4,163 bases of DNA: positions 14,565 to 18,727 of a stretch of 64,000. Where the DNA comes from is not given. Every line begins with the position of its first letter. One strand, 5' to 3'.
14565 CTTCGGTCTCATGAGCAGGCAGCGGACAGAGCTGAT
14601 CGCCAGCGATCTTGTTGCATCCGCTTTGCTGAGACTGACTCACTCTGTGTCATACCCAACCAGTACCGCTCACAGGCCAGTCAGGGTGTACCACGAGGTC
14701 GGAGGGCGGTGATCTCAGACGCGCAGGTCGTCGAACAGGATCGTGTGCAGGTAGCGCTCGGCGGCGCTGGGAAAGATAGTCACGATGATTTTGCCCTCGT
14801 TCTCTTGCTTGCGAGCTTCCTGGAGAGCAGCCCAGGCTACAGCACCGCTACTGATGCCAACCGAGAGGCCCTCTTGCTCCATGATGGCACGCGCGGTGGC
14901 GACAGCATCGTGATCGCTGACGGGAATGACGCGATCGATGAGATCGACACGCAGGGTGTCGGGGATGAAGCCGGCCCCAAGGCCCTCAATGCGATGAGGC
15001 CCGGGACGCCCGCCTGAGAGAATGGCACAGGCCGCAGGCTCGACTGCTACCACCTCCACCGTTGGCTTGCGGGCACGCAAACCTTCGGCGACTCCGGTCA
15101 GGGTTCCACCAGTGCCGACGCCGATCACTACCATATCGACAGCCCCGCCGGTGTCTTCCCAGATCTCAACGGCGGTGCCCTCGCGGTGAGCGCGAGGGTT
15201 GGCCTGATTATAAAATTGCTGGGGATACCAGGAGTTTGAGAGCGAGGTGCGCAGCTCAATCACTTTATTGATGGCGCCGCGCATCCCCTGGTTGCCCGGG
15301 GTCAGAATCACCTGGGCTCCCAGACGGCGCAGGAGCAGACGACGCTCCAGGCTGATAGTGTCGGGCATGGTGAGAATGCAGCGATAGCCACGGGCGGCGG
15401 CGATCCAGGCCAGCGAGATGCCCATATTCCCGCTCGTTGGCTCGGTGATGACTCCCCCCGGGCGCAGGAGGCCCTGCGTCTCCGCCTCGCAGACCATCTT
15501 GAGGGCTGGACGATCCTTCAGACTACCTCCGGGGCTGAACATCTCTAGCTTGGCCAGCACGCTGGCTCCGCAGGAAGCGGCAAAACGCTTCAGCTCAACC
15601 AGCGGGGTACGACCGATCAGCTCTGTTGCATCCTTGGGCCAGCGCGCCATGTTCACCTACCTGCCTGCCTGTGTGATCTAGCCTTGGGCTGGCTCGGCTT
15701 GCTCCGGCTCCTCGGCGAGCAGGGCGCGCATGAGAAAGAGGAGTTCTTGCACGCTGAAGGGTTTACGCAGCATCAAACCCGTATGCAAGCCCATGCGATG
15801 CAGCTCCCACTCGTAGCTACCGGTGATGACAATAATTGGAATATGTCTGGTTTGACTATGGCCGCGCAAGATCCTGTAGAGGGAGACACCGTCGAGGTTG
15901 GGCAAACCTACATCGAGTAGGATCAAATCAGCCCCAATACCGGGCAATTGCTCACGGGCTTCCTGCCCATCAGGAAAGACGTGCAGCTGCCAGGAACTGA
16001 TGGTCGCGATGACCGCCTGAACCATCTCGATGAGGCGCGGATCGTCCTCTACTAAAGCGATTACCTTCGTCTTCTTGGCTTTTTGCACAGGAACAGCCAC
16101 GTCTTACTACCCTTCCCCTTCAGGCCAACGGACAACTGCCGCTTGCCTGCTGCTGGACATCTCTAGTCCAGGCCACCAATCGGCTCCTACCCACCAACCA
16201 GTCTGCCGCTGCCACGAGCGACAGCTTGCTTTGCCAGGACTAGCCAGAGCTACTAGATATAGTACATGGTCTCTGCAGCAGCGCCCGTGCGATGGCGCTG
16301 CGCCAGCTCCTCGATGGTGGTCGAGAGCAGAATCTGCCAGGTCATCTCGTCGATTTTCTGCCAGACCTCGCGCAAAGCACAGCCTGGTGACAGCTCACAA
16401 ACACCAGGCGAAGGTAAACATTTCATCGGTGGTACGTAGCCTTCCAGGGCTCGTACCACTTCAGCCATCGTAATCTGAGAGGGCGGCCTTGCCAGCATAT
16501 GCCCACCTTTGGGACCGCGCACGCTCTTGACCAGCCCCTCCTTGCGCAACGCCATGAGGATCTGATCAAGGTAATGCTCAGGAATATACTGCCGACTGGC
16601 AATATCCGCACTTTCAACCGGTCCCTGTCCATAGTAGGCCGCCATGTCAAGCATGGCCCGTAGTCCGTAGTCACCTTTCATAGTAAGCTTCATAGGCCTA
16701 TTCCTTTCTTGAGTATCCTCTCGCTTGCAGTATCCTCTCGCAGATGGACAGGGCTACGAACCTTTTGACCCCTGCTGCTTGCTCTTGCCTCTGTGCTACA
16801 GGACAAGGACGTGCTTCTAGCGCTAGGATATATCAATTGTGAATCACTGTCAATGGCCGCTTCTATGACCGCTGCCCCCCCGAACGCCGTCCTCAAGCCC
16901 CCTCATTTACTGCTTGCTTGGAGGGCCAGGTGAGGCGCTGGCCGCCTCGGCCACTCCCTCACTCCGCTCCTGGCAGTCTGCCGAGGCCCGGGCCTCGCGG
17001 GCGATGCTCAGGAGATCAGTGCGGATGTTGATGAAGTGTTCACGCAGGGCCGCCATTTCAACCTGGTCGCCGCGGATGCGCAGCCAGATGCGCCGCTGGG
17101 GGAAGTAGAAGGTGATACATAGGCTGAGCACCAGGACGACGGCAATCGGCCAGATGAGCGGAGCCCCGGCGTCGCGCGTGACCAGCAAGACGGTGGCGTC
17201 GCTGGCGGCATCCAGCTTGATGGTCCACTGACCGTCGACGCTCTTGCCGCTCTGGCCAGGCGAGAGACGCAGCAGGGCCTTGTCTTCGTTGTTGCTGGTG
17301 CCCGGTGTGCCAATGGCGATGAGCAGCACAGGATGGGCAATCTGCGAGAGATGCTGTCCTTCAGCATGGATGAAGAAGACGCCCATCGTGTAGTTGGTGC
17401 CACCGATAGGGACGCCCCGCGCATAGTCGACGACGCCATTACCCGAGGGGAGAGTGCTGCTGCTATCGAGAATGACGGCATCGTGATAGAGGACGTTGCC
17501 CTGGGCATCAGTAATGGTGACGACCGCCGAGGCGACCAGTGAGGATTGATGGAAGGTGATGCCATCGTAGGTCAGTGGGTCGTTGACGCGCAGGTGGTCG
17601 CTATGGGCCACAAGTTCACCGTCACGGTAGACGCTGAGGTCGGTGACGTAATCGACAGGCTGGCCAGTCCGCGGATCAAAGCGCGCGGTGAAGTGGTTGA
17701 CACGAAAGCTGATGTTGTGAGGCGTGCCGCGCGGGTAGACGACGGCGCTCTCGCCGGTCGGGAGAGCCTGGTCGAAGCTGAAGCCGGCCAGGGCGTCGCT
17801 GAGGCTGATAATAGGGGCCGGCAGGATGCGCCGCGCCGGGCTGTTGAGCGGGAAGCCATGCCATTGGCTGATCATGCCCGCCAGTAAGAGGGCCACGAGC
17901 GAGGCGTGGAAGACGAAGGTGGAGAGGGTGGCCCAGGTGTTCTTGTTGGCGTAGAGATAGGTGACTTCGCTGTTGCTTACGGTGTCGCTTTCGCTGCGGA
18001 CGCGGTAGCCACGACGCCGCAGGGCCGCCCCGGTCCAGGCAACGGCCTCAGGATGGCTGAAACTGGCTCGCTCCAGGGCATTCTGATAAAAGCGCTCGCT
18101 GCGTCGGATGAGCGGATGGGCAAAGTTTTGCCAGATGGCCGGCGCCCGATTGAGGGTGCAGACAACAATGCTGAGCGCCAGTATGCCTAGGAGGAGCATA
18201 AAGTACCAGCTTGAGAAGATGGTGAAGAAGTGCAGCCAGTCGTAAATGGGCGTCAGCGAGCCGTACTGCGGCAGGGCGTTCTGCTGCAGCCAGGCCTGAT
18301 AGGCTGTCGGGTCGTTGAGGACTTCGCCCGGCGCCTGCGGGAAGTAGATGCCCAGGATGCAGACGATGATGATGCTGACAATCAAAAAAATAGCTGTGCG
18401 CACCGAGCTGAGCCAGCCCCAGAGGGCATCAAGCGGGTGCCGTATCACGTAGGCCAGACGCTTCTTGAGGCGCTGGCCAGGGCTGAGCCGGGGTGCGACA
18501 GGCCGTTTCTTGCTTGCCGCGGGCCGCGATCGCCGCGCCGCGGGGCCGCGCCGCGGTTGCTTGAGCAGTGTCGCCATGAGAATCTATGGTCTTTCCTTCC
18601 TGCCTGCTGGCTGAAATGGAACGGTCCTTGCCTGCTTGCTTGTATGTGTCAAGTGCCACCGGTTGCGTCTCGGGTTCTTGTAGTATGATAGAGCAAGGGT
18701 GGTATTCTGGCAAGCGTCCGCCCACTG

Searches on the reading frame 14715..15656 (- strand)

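Call 52: search_protein_families(library=pfam, proteins=[window:14715-15656:-], max_evalue=0.00001)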
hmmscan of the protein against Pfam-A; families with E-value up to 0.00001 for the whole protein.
window:14715-15656:- (313 aa): 1 family
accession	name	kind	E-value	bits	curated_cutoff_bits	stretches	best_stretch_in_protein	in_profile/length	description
PF00291.31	PALP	-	7.3e-73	245.9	35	1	11-296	2-294/295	Pyridoxal-phosphate dependent enzyme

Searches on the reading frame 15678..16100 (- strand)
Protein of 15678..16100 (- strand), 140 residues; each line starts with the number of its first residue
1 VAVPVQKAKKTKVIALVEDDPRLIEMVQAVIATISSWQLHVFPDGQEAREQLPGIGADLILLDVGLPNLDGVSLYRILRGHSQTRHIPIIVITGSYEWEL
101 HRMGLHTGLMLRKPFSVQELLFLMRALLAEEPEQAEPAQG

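Call 52: search_protein_families(library=pfam, proteins=[window:15678-16100:-], max_evalue=0.00001)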
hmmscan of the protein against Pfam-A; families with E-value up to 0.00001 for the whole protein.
window:15678-16100:- (140 aa): 1 family
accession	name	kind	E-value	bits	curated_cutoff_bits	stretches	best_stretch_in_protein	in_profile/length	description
PF00072.30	Response_reg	-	1.6e-15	57.6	30.2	1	14-121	1-107/111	Response regulator receiver domain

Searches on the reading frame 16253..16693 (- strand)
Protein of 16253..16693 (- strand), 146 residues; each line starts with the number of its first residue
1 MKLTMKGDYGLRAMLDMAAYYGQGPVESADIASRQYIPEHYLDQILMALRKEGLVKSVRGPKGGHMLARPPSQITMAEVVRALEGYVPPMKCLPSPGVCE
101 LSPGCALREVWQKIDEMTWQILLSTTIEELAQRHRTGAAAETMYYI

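Call 52: search_protein_families(library=pfam, proteins=[window:16253-16693:-], max_evalue=0.00001)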
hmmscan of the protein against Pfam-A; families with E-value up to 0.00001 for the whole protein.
window:16253-16693:- (146 aa): 1 family
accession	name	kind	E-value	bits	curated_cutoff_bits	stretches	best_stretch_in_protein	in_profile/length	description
PF02082.26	Rrf2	-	6e-38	130.4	30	1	3-132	1-131/132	Iron-dependent Transcriptional regulator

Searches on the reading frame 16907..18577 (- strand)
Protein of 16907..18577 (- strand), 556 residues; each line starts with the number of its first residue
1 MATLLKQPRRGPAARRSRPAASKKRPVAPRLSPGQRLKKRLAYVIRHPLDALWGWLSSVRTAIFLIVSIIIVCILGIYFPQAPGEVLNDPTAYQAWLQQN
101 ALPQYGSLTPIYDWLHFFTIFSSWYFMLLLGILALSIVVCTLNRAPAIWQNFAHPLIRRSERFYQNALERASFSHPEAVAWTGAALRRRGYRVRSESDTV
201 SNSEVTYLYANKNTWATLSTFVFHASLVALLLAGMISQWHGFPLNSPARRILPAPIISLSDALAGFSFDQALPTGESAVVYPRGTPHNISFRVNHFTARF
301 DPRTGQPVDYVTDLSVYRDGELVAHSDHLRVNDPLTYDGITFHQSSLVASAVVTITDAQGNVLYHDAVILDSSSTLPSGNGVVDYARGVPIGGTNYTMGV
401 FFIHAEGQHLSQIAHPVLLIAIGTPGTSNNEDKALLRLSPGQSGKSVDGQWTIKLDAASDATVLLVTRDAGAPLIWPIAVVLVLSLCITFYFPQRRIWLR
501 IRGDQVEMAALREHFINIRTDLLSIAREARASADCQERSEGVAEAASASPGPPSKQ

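Call 52: search_protein_families(library=pfam, proteins=[window:16907-18577:-], max_evalue=0.00001)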
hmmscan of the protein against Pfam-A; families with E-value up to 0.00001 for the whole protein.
window:16907-18577:- (556 aa): 1 family
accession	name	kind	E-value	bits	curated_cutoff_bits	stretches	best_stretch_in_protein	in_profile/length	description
PF05140.19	ResB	-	2.8e-62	211.6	24.6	1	59-512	1-474/486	ResB-like family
